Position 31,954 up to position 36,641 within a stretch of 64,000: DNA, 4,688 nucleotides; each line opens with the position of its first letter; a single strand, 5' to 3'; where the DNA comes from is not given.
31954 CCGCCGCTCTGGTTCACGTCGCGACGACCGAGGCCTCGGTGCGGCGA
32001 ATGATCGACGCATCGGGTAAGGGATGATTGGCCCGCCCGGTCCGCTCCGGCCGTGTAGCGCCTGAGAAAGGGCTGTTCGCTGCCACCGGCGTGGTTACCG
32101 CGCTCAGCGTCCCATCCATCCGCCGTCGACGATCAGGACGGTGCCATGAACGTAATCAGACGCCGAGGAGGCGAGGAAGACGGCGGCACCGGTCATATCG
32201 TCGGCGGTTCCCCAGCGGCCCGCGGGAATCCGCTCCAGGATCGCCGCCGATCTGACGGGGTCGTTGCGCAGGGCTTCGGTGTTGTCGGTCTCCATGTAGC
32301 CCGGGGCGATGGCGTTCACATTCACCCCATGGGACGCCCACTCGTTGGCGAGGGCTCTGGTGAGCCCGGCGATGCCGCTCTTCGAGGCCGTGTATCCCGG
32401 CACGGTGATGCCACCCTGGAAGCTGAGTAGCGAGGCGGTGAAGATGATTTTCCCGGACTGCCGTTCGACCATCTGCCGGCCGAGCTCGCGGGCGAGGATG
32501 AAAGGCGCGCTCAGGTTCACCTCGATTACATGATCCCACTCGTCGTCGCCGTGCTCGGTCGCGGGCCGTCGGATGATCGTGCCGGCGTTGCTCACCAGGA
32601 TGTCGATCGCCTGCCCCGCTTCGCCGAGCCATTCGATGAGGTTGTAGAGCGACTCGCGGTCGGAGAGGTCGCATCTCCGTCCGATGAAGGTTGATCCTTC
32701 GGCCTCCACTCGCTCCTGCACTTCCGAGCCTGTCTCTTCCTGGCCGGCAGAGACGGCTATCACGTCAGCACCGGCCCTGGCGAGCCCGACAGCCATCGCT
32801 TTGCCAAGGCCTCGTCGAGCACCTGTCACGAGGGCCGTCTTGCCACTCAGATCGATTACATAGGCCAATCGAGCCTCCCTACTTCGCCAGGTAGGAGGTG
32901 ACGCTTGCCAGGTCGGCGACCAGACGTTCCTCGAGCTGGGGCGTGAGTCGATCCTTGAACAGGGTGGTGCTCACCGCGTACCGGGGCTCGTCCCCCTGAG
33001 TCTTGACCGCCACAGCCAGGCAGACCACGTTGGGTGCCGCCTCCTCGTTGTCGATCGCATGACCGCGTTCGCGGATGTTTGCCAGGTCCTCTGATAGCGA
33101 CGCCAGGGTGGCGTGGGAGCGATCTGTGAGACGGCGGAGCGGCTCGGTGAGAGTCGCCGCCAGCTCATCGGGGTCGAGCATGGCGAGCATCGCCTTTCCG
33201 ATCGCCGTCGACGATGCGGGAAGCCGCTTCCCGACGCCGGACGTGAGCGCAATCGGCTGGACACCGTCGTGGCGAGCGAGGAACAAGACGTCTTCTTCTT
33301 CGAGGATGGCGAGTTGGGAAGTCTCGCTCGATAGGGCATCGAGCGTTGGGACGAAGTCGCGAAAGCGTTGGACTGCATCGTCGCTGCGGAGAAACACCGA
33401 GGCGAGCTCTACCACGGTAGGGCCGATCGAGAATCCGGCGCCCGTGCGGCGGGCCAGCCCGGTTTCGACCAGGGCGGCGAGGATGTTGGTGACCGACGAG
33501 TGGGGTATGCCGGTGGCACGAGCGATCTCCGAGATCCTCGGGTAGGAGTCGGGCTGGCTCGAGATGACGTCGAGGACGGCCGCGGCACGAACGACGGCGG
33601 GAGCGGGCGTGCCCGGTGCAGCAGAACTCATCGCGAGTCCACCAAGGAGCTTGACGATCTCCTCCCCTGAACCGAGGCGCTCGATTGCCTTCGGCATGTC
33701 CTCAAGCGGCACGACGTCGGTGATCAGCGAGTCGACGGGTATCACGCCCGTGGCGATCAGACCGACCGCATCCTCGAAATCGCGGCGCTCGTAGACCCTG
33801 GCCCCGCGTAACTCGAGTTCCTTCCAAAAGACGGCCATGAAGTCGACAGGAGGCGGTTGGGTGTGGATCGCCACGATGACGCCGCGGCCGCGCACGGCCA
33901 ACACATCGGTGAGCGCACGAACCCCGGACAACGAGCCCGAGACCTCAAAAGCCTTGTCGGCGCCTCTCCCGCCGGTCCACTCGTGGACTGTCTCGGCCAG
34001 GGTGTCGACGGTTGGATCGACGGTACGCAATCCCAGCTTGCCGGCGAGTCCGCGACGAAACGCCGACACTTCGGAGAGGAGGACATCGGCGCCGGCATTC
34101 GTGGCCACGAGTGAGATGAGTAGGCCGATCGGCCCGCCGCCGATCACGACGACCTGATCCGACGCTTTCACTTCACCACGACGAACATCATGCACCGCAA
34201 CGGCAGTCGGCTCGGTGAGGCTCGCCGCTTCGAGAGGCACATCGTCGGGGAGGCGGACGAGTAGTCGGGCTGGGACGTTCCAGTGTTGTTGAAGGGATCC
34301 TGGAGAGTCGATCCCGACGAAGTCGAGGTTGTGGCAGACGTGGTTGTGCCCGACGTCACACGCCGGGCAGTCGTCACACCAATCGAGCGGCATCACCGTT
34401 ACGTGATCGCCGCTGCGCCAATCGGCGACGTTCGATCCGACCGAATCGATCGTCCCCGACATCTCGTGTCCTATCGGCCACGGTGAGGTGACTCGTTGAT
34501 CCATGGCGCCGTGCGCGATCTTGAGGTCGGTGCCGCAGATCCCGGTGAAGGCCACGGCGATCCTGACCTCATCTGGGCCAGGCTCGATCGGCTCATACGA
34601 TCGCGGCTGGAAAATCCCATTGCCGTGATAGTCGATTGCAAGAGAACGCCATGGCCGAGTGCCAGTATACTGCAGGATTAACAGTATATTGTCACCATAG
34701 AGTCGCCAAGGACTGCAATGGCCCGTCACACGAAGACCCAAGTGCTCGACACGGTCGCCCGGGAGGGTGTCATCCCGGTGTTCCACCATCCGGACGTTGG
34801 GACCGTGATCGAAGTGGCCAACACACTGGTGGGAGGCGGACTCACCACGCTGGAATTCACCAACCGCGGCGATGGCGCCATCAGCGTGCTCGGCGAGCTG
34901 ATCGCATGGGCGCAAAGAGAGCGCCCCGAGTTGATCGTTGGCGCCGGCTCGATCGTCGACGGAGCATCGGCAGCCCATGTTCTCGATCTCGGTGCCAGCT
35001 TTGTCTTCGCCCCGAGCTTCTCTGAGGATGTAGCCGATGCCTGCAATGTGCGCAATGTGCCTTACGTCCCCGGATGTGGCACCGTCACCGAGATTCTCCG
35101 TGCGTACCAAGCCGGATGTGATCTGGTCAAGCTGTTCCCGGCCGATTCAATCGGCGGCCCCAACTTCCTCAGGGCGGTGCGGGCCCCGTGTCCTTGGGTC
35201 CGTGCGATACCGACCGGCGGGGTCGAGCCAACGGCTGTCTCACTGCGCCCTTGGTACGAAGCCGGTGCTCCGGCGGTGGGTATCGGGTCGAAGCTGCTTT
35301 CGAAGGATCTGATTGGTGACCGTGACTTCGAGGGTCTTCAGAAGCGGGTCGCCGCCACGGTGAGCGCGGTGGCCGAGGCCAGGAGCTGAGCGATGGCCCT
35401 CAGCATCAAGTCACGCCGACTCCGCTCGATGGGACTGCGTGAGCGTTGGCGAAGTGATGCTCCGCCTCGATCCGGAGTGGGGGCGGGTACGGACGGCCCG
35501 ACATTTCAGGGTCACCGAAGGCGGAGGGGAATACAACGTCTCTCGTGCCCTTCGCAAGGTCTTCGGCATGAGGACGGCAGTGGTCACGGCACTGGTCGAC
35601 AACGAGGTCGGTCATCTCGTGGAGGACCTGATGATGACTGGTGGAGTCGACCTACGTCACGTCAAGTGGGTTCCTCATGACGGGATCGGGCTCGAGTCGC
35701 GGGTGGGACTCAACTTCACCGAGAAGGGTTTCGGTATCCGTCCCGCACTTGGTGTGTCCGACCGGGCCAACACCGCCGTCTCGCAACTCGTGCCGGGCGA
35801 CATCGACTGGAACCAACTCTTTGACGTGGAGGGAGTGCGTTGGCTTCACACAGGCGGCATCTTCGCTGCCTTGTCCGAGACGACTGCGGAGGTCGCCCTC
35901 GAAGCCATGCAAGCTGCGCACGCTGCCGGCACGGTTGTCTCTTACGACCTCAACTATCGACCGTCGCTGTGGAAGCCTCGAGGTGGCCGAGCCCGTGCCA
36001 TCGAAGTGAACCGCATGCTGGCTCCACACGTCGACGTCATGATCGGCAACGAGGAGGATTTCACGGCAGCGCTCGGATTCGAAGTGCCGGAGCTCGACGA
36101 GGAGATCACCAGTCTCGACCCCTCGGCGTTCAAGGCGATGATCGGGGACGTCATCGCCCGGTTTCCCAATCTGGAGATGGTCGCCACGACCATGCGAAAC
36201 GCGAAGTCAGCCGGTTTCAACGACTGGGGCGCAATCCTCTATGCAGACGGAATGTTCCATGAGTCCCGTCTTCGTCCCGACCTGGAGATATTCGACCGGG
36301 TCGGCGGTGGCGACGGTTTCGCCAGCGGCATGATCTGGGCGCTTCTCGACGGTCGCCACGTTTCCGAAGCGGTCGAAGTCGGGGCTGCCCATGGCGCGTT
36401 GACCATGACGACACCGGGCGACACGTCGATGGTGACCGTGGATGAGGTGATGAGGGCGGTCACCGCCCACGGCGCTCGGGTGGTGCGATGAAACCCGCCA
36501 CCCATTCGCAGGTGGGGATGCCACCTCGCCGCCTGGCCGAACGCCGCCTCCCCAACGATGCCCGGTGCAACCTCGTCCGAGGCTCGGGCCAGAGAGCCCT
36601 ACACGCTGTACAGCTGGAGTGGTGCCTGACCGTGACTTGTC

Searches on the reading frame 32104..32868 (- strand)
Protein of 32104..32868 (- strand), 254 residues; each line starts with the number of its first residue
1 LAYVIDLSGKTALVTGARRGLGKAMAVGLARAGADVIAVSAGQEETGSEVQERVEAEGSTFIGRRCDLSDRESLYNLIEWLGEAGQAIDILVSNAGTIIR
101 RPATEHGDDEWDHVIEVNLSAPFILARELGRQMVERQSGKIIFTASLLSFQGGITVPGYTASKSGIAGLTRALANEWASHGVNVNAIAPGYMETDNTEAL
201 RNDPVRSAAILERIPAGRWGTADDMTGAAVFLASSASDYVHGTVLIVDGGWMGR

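Call 58: search_protein_families(library=pfam, proteins=[window:32104-32868:-], max_evalue=0.001)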
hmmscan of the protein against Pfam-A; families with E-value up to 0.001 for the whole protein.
window:32104-32868:- (254 aa): 5 families
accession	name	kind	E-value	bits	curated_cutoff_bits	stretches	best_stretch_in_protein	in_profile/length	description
PF00106.31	adh_short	-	2.9e-55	187.2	26.6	1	10-203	1-193/195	short chain dehydrogenase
PF13561.12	adh_short_C2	-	2.1e-54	185.1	27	1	16-251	1-235/236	Enoyl-(Acyl carrier protein) reductase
PF08659.16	KR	-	2.7e-13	50.6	22.6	1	11-192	2-178/180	KR domain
PF23441.1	SDR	-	4e-11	43.2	27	1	5-250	3-254/258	SDR-like rossmann domain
PF13579.12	Glyco_trans_4_4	-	0.00071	20.4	29.7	0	24-87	9-66/158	Glycosyl transferase 4-like domain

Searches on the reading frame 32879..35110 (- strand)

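Call 58: search_protein_families(library=pfam, proteins=[window:32879-35110:-], max_evalue=0.001)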
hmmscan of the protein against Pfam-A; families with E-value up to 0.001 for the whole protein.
window:32879-35110:- (743 aa): 6 families
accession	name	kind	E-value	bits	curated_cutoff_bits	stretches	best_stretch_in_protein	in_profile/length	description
PF01614.24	IclR_C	-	1.1e-27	97.2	24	1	578-735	8-166/174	Bacterial transcriptional regulator IclR C-terminal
PF08240.17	ADH_N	-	3.9e-26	91.8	23.5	1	178-289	1-104/104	Alcohol dehydrogenase GroES-like domain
PF00107.32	ADH_zinc_N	-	3.4e-17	63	31.8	1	327-453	1-128/129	Zinc-binding dehydrogenase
PF09339.16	HTH_IclR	-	4.5e-11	42.8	22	1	505-556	1-51/52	IclR helix-turn-helix domain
PF12802.13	MarR_2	-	1.4e-07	32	27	1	509-556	7-53/61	MarR family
PF13602.12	ADH_zinc_N_2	-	3.4e-06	28.5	27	1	369-485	8-129/134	Zinc-binding dehydrogenase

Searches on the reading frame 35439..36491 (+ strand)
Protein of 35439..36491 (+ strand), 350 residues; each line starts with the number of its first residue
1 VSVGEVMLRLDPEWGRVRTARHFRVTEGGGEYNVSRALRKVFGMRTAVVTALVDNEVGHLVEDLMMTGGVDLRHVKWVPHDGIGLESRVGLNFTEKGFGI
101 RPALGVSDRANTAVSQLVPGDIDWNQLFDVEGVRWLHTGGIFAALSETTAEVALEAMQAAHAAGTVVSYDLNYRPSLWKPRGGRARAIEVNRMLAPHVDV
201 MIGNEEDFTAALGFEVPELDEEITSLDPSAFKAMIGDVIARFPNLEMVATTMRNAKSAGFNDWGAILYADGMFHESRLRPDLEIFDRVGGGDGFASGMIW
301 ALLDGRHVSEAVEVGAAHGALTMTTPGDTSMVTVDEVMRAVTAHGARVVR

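Call 58: search_protein_families(library=pfam, proteins=[window:35439-36491:+], max_evalue=0.001)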
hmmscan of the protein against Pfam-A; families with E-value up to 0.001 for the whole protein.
window:35439-36491:+ (350 aa): 1 family
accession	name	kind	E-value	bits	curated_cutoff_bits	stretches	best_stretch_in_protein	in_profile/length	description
PF00294.29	PfkB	-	6.5e-22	78.7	25.8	1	2-331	6-298/302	pfkB family carbohydrate kinase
